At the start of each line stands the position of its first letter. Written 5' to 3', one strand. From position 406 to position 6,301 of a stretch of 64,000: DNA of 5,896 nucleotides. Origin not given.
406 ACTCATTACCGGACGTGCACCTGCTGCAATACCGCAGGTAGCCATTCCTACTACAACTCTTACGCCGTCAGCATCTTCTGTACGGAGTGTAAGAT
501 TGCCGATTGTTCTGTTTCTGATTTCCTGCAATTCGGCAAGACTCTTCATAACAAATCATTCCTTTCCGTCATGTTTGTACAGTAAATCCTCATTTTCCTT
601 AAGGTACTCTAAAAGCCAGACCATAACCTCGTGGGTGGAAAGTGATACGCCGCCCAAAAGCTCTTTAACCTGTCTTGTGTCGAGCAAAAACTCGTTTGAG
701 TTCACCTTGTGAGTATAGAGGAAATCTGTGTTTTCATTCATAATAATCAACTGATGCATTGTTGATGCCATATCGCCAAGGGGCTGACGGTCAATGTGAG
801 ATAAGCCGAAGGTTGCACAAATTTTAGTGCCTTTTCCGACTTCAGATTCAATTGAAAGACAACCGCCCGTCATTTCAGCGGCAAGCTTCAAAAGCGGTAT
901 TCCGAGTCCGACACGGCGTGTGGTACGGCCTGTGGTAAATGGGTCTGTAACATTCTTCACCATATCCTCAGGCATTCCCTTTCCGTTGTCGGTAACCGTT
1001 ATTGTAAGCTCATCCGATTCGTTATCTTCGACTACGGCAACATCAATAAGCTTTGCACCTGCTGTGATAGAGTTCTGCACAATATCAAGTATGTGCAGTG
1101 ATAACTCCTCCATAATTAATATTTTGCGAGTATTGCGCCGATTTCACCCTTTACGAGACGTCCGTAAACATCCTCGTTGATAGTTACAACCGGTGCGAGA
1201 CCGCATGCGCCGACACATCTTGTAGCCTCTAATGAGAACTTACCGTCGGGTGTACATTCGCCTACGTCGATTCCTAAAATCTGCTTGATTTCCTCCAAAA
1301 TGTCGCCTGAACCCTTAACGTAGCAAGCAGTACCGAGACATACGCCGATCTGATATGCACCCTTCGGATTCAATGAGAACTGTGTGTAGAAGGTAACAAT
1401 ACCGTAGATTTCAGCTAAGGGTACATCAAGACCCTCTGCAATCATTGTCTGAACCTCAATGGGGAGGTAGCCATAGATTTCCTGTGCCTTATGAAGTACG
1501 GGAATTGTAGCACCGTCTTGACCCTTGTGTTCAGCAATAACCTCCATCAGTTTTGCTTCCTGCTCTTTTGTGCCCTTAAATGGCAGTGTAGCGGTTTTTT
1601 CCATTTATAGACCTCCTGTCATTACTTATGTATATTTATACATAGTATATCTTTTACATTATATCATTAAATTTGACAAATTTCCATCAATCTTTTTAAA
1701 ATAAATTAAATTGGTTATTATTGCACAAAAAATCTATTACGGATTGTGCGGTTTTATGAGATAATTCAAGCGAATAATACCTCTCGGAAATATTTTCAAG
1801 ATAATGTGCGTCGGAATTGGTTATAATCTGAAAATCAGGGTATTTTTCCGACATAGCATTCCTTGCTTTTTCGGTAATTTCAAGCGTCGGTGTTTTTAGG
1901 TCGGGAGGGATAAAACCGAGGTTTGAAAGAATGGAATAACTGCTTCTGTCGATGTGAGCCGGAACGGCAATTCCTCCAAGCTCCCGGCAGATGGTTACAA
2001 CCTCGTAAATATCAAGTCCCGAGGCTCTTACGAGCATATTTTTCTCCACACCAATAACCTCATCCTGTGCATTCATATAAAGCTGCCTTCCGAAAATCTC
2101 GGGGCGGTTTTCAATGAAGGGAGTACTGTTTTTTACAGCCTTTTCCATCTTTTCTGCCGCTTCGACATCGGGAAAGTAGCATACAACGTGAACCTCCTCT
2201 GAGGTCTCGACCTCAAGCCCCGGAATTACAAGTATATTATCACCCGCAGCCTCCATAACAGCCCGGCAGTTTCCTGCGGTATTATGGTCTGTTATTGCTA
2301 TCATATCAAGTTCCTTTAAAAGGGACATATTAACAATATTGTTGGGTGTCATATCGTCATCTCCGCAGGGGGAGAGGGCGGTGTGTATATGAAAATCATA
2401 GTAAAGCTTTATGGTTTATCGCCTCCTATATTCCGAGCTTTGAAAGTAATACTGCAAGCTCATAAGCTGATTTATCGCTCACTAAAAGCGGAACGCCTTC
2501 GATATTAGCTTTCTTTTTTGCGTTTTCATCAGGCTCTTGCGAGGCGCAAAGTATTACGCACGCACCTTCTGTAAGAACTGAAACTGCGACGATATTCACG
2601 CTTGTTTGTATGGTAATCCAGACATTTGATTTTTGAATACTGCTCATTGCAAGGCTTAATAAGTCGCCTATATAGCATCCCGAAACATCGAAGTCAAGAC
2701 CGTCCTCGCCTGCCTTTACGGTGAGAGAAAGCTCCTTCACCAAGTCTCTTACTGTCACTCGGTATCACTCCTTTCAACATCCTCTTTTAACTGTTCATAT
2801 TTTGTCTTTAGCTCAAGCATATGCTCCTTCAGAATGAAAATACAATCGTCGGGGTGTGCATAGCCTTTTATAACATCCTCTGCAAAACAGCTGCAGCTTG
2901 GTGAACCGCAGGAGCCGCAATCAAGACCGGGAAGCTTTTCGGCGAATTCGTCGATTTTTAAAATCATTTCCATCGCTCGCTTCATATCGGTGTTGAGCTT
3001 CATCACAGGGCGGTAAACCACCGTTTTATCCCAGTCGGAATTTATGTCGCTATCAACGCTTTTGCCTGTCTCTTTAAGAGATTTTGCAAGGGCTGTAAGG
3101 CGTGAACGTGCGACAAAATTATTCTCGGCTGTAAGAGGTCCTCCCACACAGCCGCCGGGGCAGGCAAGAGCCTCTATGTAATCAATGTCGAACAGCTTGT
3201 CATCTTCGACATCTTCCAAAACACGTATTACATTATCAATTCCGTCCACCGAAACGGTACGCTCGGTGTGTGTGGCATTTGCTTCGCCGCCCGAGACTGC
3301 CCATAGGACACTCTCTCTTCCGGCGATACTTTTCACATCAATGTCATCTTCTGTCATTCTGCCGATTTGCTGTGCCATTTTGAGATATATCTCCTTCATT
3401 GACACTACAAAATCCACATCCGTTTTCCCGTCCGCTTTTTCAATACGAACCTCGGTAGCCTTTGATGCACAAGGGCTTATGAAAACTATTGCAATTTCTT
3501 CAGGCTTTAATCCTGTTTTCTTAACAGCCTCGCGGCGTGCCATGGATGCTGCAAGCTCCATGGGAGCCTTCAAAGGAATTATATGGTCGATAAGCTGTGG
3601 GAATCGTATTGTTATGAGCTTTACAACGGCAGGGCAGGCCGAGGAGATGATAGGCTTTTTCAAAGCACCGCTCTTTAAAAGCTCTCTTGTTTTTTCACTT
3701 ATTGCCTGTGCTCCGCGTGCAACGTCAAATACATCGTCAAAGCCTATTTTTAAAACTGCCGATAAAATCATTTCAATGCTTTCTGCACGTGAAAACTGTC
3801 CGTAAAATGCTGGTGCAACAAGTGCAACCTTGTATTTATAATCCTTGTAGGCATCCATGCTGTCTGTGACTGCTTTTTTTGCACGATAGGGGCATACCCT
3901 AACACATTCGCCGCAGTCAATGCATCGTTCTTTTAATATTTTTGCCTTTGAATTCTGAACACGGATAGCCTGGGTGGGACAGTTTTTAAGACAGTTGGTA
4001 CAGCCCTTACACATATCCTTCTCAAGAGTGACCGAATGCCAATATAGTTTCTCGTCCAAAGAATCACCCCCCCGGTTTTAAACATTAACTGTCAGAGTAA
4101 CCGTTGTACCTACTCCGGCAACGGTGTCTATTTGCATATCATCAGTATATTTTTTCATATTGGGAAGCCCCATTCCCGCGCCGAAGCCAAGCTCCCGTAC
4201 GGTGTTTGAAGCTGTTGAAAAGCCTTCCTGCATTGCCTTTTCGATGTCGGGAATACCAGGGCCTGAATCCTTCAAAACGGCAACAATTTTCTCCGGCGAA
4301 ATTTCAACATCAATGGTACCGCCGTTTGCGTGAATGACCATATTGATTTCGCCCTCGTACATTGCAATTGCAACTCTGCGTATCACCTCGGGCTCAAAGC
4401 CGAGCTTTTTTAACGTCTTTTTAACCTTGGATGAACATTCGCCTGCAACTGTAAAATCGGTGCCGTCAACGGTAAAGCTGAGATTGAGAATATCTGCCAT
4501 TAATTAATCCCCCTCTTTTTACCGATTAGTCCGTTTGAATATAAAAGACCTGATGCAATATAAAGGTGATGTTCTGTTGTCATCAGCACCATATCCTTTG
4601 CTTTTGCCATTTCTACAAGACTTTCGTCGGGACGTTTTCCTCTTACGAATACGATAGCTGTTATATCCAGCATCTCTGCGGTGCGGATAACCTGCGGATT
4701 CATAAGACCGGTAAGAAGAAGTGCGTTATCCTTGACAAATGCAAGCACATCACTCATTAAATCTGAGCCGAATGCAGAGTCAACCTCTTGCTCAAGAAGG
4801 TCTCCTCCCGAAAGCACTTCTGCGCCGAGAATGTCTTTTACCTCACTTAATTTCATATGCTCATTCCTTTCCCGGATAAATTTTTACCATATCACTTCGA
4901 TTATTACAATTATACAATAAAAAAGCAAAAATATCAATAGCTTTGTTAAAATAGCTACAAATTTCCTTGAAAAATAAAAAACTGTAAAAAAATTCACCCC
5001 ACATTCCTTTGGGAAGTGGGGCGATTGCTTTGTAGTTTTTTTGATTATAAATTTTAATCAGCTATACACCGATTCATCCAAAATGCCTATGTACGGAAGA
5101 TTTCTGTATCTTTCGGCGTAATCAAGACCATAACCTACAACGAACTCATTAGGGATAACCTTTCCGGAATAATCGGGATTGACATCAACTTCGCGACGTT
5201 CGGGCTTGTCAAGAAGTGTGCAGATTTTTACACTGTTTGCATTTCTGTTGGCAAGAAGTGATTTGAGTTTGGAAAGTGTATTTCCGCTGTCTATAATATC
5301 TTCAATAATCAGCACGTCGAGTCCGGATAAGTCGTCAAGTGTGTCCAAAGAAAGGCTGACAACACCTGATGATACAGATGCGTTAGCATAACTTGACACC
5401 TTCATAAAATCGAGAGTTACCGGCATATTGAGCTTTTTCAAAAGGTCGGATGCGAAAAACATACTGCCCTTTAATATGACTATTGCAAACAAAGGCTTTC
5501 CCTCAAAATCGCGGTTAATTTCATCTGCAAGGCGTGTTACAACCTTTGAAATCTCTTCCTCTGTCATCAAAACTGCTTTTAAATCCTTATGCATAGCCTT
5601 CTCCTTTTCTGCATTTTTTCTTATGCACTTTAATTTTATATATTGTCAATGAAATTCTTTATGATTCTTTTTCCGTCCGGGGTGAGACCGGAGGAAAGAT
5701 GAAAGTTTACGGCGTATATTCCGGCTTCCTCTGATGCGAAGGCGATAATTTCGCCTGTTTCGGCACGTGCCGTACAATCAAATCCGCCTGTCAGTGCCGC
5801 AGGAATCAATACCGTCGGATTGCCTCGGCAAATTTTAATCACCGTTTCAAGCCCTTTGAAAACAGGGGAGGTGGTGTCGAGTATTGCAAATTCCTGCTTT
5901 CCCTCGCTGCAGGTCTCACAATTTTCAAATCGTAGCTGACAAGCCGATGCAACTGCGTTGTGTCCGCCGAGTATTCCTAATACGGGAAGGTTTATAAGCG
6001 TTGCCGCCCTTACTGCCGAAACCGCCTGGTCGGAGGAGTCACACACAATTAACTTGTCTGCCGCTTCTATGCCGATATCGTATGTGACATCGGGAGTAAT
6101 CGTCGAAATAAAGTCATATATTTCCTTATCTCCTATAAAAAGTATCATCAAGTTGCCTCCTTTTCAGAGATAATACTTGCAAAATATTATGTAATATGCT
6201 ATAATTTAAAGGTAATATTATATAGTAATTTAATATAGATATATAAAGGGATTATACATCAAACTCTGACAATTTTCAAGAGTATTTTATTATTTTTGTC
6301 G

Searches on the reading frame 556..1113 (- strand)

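Call 22: search_protein_families(library=pfam, proteins=[window:556-1113:-], max_evalue=0.00001)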
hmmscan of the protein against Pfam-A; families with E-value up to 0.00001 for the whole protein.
window:556-1113:- (185 aa): 2 families
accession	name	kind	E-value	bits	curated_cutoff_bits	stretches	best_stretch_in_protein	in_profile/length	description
PF02518.31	HATPase_c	-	4.2e-17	63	26.4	1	8-103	10-108/111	Histidine kinase-, DNA gyrase B-, and HSP90-like ATPase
PF13589.12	HATPase_c_3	-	2.9e-11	44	25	1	8-111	7-112/137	Histidine kinase-, DNA gyrase B-, and HSP90-like ATPase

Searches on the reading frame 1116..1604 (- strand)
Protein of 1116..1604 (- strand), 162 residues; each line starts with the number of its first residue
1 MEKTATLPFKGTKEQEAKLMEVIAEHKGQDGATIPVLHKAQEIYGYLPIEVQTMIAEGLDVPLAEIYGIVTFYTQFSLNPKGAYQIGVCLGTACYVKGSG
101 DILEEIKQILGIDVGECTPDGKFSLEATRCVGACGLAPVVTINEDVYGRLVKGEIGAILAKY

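Call 22: search_protein_families(library=pfam, proteins=[window:1116-1604:-], max_evalue=0.00001)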
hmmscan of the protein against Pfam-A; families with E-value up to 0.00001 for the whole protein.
window:1116-1604:- (162 aa): 1 family
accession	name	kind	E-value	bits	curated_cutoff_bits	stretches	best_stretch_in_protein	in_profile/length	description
PF01257.25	2Fe-2S_thioredx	-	9.4e-52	175.2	24.8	1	21-162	3-144/145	Thioredoxin-like [2Fe-2S] ferredoxin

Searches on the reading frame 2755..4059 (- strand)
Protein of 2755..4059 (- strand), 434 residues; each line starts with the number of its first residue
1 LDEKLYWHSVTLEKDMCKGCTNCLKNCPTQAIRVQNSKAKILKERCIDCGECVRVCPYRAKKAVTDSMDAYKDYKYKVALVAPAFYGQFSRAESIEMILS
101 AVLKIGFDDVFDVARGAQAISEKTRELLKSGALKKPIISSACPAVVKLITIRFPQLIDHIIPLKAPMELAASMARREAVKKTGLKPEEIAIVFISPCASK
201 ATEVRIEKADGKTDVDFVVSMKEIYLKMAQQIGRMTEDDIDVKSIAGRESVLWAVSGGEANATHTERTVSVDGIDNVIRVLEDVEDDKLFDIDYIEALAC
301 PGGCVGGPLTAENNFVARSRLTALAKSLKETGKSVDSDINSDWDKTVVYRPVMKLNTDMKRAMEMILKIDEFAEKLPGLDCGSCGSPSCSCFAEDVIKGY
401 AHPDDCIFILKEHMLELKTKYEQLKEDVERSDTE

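Call 22: search_protein_families(library=pfam, proteins=[window:2755-4059:-], max_evalue=0.00001)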
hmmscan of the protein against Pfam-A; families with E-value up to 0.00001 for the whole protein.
window:2755-4059:- (434 aa): 9 families
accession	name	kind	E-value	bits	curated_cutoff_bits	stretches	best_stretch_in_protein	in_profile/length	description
PF02906.19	Fe_hyd_lg_C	-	1.3e-43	149.9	22.1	1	77-308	3-245/245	Iron only hydrogenase large subunit, C-terminal domain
PF04060.18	FeS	-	2.4e-12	46.8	23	1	376-408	1-33/33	Putative Fe-S cluster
PF13237.11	Fer4_10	-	1.4e-09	38.2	25.5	1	11-57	3-53/53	4Fe-4S dicluster domain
PF12838.12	Fer4_7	-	4.4e-09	37.1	27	1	17-60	2-52/52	4Fe-4S dicluster domain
PF12837.12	Fer4_6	-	6.1e-09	35.9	25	1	39-60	2-23/24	4Fe-4S binding domain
PF00037.32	Fer4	-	6.8e-09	35.6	21.1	1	40-60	2-22/24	4Fe-4S binding domain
PF13187.11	Fer4_9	-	2.1e-08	34.5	27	1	16-59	1-50/52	4Fe-4S dicluster domain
PF13484.11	Fer4_16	-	4.4e-08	34.2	30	0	45-77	1-33/66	4Fe-4S double cluster binding domain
PF14697.11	Fer4_21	-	6.8e-08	33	35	1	12-58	3-53/59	4Fe-4S dicluster domain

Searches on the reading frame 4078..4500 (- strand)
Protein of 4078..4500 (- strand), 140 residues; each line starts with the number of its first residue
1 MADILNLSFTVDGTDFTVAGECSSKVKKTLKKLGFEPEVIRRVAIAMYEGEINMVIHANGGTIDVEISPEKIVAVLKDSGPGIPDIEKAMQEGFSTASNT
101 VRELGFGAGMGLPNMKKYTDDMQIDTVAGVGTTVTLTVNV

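Call 22: search_protein_families(library=pfam, proteins=[window:4078-4500:-], max_evalue=0.00001)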
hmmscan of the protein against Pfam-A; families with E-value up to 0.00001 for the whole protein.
window:4078-4500:- (140 aa): 2 families
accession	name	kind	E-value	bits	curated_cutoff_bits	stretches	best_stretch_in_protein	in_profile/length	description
PF13581.12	HATPase_c_2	-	4.8e-12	46.4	27.4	1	25-137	14-126/127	Histidine kinase-like ATPase domain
PF02518.31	HATPase_c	-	9.4e-11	42.6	26.4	1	53-138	16-107/111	Histidine kinase-, DNA gyrase B-, and HSP90-like ATPase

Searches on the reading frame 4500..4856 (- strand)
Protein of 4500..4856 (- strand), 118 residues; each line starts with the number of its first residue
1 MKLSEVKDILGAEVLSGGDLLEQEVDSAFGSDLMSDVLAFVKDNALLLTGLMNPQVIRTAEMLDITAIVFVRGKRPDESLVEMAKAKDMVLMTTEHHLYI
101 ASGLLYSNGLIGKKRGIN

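Call 22: search_protein_families(library=pfam, proteins=[window:4500-4856:-], max_evalue=0.00001)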
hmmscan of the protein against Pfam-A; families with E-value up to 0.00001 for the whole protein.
window:4500-4856:- (118 aa): 1 family
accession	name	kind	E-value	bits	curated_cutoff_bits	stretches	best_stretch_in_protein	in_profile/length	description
PF07085.17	DRTGG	-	2.4e-07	31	25.2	1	5-99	1-96/105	DRTGG domain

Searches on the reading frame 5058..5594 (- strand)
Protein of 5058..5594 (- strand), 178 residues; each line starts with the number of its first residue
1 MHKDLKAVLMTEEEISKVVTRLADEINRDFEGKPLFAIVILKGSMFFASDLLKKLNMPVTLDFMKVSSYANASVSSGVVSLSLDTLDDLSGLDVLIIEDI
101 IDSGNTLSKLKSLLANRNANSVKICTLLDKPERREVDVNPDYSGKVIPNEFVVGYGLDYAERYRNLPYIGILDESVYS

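Call 22: search_protein_families(library=pfam, proteins=[window:5058-5594:-], max_evalue=0.00001)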
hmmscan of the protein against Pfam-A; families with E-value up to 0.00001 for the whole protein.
window:5058-5594:- (178 aa): 1 family
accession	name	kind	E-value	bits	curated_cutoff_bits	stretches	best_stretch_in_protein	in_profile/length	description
PF00156.33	Pribosyltran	-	5.5e-31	107.4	26.3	1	14-159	10-157/158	Phosphoribosyl transferase domain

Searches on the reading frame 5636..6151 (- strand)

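Call 22: search_protein_families(library=pfam, proteins=[window:5636-6151:-], max_evalue=0.00001)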
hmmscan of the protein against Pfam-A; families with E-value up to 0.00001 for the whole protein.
window:5636-6151:- (171 aa): 1 family
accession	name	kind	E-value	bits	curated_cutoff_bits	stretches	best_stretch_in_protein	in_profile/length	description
PF00117.34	GATase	-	6.5e-10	39.4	22.8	1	41-169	59-188/190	Glutamine amidotransferase class-I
